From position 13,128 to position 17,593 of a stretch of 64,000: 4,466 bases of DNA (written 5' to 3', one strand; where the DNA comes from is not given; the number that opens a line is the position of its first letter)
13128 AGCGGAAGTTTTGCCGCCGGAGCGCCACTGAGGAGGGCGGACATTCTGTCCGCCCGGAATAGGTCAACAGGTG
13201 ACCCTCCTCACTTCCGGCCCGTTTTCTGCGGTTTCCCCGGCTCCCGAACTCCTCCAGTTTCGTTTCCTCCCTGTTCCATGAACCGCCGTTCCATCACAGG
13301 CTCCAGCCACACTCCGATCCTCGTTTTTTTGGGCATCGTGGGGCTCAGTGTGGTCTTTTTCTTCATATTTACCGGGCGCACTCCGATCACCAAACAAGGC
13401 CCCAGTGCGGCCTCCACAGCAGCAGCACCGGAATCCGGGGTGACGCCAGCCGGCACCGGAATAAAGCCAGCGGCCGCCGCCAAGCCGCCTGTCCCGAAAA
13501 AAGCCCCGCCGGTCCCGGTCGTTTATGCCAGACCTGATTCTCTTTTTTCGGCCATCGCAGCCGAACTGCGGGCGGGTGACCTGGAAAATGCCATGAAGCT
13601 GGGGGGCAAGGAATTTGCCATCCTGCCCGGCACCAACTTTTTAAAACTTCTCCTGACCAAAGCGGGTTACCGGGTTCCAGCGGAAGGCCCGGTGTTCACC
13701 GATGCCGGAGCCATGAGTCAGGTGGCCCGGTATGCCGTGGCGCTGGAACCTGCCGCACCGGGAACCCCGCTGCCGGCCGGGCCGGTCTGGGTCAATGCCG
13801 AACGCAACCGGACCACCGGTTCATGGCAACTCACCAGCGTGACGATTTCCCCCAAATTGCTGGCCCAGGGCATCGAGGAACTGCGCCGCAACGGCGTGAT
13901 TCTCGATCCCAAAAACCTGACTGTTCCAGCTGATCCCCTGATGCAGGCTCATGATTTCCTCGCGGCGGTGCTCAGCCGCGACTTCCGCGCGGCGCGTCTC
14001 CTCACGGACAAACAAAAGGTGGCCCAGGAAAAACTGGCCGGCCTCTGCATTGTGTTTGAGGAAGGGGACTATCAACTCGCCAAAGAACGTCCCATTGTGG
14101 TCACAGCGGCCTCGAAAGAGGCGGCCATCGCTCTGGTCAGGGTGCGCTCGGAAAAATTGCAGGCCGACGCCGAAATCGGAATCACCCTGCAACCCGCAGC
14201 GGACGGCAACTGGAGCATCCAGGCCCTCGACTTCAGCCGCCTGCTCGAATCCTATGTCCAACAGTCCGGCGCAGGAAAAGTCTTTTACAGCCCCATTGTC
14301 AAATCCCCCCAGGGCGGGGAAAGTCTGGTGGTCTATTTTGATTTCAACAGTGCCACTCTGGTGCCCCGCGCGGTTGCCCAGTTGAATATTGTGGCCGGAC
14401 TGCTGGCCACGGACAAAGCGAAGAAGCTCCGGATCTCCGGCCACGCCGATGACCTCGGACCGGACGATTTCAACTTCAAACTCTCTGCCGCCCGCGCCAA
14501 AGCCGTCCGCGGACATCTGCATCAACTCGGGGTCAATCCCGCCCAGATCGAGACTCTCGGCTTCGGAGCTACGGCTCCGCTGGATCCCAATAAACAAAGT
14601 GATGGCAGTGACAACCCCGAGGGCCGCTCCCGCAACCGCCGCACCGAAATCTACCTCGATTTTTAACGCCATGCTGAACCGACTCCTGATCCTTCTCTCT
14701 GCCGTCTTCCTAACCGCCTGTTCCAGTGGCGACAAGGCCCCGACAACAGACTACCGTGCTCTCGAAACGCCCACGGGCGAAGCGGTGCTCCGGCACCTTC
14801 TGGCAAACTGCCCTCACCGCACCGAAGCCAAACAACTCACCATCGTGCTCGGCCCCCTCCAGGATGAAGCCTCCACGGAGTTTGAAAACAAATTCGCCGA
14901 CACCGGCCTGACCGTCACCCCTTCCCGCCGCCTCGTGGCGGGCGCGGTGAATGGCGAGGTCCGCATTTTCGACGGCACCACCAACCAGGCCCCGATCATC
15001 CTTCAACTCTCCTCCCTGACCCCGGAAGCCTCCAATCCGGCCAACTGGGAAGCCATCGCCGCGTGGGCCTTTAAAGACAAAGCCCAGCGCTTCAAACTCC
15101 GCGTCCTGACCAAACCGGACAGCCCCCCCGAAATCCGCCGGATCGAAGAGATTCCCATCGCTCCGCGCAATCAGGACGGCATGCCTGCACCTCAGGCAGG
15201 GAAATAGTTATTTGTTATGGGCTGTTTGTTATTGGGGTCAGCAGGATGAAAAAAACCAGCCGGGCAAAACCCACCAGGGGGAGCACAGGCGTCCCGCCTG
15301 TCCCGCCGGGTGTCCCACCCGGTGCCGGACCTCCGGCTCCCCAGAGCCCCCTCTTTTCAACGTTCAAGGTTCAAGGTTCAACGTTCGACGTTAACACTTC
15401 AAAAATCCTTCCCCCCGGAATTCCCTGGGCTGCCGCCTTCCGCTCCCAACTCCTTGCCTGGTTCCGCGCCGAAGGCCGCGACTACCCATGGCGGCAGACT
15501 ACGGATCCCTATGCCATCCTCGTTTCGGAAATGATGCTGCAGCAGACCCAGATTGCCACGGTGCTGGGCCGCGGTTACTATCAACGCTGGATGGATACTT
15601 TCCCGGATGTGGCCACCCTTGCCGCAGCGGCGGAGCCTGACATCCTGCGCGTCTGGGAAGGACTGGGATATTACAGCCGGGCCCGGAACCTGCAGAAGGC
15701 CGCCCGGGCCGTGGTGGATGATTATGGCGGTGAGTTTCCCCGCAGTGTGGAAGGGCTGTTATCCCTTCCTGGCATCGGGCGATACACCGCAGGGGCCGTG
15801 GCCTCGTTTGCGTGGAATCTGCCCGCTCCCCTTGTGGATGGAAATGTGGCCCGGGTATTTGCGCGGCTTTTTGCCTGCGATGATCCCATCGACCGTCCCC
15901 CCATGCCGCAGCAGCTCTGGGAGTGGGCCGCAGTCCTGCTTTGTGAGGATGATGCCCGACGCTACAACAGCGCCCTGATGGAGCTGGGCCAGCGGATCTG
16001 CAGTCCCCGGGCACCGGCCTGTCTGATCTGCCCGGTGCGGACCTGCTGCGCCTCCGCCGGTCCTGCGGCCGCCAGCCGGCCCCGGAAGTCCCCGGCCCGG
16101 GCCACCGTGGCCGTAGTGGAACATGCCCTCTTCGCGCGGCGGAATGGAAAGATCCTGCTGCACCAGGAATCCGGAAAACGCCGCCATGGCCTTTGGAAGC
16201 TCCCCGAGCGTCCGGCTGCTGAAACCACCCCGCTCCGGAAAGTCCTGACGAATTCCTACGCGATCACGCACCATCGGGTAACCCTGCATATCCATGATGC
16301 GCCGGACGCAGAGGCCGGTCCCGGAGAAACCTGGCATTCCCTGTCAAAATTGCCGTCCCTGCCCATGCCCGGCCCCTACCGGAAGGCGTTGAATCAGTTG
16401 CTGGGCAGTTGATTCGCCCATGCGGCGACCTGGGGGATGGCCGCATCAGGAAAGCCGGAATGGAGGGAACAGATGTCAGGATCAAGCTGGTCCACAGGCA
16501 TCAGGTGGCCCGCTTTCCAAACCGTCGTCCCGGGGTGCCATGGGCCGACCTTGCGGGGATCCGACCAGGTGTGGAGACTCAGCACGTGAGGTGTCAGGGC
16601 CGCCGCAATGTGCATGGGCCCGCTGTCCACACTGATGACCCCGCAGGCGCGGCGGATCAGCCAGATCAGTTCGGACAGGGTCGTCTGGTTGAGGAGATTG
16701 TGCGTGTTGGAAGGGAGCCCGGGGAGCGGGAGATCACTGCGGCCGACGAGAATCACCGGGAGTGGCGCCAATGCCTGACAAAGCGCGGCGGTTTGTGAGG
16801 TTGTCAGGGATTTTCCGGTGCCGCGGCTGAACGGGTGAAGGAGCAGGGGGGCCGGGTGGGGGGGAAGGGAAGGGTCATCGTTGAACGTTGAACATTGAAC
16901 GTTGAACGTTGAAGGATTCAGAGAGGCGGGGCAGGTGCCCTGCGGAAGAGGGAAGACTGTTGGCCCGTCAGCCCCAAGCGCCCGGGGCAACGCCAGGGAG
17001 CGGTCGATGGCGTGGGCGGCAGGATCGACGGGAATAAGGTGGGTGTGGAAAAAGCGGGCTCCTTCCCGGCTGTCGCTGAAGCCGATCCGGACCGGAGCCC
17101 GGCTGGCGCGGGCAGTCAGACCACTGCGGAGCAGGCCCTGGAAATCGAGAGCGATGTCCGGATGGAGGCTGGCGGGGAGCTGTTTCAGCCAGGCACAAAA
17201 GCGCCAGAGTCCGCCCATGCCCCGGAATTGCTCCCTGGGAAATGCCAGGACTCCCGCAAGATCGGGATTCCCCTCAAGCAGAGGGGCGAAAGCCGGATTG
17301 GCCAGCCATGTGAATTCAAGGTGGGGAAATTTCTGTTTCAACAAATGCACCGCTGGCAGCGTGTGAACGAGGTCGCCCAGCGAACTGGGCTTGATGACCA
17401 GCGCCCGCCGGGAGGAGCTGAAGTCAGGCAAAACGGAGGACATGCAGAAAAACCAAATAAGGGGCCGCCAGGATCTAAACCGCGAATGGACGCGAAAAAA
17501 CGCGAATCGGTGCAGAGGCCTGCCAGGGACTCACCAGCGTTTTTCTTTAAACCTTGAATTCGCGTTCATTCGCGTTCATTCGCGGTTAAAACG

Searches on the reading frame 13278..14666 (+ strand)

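Call 65: search_protein_families(library=pfam, proteins=[window:13278-14666:+], max_evalue=0.001)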
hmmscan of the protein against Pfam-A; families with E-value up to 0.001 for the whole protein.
window:13278-14666:+ (462 aa): 1 family
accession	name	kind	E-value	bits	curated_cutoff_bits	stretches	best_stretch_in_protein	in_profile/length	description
PF00691.25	OmpA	-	8.2e-18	65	27.2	1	353-443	1-93/98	OmpA family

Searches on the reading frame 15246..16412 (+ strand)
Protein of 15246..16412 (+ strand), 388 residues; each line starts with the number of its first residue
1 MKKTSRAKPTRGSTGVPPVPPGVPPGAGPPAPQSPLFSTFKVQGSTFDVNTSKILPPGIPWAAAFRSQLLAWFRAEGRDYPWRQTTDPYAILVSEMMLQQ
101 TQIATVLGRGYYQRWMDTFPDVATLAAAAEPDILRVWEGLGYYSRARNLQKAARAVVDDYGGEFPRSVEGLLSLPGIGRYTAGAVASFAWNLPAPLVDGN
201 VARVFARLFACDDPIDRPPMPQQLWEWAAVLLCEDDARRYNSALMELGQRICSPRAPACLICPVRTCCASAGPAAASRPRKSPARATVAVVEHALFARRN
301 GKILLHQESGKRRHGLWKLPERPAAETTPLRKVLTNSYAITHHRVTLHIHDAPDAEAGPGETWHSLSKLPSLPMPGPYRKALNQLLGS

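Call 65: search_protein_families(library=pfam, proteins=[window:15246-16412:+], max_evalue=0.001)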
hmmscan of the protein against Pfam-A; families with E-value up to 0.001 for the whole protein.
window:15246-16412:+ (388 aa): 3 families
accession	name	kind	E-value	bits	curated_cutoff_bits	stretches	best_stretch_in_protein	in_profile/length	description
PF00730.31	HhH-GPD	-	3.7e-19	69.5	26.2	1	93-227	1-105/108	HhH-GPD superfamily base excision DNA repair protein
PF00633.29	HHH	-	2.4e-09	37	24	1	160-188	2-30/30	Helix-hairpin-helix motif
PF14815.12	NUDIX_4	-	8.4e-06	26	35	1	296-384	4-113/113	NUDIX domain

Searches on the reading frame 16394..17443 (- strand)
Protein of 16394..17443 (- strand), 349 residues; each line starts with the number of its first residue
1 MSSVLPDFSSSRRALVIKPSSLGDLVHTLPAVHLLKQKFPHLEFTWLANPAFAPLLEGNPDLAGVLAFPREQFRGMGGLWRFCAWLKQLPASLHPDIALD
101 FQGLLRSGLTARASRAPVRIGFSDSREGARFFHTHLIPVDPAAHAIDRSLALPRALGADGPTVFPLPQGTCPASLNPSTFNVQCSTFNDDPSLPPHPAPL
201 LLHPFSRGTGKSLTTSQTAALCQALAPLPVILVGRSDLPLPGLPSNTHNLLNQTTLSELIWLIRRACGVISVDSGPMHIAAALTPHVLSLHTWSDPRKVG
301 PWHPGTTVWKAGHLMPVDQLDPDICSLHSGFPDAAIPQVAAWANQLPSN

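Call 65: search_protein_families(library=pfam, proteins=[window:16394-17443:-], max_evalue=0.001)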
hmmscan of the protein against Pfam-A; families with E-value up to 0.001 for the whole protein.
window:16394-17443:- (349 aa): 1 family
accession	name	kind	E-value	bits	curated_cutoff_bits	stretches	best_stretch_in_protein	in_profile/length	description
PF01075.23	Glyco_transf_9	-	2.5e-21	76.5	22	2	242-310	160-228/247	Glycosyltransferase family 9 (heptosyltransferase)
